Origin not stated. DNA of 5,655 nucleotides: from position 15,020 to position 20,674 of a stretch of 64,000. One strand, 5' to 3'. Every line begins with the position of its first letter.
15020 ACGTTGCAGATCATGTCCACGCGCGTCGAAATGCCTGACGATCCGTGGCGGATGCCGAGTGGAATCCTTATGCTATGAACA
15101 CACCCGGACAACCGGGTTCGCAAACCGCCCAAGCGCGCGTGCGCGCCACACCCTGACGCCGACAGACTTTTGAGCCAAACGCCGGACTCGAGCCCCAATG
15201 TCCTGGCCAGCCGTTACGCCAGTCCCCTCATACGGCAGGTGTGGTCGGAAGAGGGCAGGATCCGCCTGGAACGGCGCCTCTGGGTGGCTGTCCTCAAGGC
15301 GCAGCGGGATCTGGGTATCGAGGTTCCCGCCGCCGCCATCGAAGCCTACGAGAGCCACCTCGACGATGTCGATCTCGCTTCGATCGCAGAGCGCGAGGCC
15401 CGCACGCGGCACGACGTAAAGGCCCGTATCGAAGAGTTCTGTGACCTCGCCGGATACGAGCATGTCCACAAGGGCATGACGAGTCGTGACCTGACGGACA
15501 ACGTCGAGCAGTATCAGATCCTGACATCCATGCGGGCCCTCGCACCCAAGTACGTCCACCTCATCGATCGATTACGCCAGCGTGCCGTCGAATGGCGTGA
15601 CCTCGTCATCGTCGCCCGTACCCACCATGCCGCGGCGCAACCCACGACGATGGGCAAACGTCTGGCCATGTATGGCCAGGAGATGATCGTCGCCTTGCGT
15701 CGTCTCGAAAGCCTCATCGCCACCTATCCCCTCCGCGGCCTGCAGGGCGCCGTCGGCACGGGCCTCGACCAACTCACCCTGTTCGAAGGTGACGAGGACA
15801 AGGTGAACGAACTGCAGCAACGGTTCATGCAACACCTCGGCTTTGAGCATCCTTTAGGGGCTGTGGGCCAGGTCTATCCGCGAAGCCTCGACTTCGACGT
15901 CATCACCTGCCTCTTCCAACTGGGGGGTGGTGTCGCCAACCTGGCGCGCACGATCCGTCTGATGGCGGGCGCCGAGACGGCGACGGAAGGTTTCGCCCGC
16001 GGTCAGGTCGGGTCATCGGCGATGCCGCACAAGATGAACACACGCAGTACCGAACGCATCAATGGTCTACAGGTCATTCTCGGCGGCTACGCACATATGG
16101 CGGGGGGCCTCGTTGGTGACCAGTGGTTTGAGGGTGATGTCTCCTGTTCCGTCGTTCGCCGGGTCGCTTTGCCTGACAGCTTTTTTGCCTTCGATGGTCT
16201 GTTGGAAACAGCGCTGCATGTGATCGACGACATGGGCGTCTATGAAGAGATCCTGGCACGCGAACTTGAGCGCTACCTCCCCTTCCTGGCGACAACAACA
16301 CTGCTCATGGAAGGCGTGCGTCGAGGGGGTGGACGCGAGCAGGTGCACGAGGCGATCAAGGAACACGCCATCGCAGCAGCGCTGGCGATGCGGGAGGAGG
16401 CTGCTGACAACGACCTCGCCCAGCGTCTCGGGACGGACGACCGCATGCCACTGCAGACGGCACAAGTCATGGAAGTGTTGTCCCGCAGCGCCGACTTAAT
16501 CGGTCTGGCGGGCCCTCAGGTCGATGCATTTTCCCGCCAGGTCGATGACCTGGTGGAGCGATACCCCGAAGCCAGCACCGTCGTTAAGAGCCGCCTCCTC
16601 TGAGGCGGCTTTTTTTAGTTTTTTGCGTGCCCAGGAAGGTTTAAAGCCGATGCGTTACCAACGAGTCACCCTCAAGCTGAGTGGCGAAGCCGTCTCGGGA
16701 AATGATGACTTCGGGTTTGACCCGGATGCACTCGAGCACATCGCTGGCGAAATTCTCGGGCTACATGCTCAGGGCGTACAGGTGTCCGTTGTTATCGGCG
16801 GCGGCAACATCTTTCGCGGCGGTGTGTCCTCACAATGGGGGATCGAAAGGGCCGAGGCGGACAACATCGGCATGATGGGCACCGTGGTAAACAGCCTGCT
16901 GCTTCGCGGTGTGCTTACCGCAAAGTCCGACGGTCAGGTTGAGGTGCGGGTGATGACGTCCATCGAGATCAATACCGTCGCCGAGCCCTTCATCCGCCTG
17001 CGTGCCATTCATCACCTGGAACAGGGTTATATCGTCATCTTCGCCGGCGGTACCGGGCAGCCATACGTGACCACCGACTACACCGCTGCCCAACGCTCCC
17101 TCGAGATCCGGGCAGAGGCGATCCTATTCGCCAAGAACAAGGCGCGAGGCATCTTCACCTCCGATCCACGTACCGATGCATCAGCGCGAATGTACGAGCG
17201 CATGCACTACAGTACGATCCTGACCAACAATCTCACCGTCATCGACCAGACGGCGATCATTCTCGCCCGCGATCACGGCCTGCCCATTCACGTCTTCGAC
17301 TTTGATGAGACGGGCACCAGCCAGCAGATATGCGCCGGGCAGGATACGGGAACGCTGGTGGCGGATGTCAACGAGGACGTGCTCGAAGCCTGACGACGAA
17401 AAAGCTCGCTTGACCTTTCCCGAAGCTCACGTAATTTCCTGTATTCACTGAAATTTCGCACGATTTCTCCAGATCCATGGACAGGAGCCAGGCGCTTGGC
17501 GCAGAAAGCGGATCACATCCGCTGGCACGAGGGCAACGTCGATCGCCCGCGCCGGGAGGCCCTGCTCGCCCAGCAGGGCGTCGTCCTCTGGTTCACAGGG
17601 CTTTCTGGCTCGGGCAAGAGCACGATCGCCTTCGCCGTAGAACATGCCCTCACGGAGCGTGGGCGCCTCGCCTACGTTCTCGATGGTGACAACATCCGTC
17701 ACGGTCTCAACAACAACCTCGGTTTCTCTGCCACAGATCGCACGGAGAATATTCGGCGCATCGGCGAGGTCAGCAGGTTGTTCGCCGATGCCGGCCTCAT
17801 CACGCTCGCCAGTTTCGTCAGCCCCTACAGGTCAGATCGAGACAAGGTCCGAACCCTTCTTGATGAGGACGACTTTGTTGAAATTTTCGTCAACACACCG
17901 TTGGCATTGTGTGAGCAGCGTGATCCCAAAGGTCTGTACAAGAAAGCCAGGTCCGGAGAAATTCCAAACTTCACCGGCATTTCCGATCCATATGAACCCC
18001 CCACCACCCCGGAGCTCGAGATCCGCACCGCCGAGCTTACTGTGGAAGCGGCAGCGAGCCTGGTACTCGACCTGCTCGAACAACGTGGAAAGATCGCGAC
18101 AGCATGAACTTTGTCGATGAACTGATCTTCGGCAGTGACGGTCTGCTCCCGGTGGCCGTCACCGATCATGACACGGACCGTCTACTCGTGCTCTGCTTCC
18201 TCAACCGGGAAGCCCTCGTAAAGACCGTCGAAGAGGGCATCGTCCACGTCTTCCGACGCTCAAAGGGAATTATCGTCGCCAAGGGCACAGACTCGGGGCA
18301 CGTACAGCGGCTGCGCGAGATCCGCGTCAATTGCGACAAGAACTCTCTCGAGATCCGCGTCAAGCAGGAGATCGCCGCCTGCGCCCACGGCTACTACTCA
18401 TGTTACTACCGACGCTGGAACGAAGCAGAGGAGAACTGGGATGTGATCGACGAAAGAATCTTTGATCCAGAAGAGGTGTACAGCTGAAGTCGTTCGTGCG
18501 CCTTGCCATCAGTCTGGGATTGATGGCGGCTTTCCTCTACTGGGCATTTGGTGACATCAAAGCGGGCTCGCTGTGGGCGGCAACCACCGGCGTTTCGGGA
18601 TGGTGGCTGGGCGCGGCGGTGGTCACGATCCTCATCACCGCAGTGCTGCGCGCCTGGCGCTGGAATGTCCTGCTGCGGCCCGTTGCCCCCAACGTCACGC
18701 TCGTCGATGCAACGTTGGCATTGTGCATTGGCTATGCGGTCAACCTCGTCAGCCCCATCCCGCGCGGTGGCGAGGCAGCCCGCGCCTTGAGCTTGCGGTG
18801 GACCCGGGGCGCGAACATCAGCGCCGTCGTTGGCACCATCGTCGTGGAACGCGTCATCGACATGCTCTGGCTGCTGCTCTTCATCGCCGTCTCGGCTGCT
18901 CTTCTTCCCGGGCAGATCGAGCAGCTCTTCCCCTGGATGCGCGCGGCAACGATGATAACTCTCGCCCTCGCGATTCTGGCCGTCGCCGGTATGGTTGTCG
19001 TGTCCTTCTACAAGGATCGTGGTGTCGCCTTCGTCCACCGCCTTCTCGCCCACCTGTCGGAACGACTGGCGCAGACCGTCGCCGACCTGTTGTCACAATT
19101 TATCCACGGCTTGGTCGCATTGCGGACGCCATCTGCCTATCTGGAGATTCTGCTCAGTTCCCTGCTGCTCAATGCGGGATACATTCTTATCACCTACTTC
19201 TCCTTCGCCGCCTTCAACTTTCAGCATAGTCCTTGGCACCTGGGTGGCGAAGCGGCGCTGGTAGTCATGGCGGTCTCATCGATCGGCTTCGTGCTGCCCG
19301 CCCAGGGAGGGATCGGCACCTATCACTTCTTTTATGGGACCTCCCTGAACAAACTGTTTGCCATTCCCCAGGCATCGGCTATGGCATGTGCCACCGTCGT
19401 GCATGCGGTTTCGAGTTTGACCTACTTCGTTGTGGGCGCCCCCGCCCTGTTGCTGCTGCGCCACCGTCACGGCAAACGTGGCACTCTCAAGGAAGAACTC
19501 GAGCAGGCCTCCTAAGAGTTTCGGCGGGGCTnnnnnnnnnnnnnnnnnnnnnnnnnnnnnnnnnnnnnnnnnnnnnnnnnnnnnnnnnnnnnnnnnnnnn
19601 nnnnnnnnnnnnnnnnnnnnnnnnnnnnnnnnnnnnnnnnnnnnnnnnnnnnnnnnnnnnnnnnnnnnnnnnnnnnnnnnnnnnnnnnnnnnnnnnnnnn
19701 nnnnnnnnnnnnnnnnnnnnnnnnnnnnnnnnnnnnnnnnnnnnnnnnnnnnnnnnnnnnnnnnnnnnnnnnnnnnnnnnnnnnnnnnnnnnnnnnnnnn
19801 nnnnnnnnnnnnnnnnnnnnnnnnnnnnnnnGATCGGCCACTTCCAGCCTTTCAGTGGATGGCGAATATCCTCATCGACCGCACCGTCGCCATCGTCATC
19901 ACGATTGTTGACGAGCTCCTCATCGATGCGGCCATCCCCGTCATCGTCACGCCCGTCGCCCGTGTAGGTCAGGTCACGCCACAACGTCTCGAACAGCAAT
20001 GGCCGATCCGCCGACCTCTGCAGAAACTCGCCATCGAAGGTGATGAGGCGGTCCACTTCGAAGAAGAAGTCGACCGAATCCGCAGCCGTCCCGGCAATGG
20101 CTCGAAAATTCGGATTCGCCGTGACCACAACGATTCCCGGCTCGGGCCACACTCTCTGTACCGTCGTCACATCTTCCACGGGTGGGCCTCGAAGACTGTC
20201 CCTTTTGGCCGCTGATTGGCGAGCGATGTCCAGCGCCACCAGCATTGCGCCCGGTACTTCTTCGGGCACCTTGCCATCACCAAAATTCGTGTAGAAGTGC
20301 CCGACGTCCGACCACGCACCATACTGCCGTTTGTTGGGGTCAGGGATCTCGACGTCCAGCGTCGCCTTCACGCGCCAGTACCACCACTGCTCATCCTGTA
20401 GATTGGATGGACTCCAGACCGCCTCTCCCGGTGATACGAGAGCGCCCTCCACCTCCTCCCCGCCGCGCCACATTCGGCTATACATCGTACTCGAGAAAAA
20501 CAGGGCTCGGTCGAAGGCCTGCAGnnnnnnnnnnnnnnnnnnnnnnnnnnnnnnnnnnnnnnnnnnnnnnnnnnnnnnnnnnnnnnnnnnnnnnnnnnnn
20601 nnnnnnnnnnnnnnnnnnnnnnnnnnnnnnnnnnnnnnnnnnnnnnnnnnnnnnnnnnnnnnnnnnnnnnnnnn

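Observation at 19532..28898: Candidate undescribed envelope system: two OPT-like giant membrane proteins flanking a PA/M28-like-FtsX fusion, with no ATPase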

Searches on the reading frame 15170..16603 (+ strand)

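Call 10: search_protein_families(library=pfam, proteins=[window:15170-16603:+], max_evalue=0.01)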
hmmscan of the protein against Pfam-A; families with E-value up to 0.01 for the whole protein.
window:15170-16603:+ (477 aa): 2 families
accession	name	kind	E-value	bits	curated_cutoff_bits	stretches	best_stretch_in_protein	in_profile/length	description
PF00206.25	Lyase_1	-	1.3e-26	94.2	27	1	37-300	31-306/312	Lyase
PF10397.14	ADSL_C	-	2.2e-10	41.2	32.7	1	371-454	1-79/79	Adenylosuccinate lyase C-terminus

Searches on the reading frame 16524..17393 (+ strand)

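Call 10: search_protein_families(library=pfam, proteins=[window:16524-17393:+], max_evalue=0.01)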
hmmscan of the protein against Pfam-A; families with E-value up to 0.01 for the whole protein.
window:16524-17393:+ (289 aa): 1 family
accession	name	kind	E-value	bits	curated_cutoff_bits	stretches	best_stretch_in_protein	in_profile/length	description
PF00696.33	AA_kinase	-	5.5e-26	92.2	24.9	1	47-259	2-234/234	Amino acid kinase family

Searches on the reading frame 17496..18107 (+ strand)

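Call 10: search_protein_families(library=pfam, proteins=[window:17496-18107:+], max_evalue=0.01)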
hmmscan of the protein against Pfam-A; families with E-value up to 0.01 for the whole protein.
window:17496-18107:+ (203 aa): 3 families
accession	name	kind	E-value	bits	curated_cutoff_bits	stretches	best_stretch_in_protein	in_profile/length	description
PF01583.26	APS_kinase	-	3.7e-70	235.3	21.1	1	27-176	1-151/152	Adenylylsulphate kinase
PF13671.12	AAA_33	-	1.8e-07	32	27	1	30-143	1-115/143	AAA domain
PF13555.12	AAA_29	-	0.0024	18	27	1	23-57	18-51/61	P-loop containing region of AAA domain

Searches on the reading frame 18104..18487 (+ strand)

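Call 10: search_protein_families(library=pfam, proteins=[window:18104-18487:+], max_evalue=0.01)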
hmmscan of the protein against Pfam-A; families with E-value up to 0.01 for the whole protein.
window:18104-18487:+ (127 aa): 1 family
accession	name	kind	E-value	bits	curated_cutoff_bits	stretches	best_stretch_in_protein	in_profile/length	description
PF01502.23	PRA-CH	-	3.6e-20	72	27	1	30-102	2-74/74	Phosphoribosyl-AMP cyclohydrolase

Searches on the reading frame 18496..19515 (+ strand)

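Call 10: search_protein_families(library=pfam, proteins=[window:18496-19515:+], max_evalue=0.01)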
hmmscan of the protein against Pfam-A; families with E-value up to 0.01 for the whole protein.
window:18496-19515:+ (339 aa): 1 family
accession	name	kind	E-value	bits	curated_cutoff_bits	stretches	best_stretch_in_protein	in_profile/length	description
PF03706.18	LPG_synthase_TM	-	7.7e-39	134.4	33.4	1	4-314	2-302/302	Lysylphosphatidylglycerol synthase TM region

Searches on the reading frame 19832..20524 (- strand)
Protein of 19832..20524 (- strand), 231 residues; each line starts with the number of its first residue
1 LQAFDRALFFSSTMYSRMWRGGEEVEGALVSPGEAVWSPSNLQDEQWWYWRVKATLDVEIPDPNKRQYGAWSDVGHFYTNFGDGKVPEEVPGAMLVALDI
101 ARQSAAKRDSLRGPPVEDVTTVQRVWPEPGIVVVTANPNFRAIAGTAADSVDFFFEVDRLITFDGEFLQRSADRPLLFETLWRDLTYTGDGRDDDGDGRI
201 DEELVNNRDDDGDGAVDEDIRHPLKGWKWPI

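Call 60: search_protein_families(library=pfam, proteins=[window:19832-20524:-], max_evalue=10)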
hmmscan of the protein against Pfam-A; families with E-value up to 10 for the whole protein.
window:19832-20524:- (231 aa): 0 families
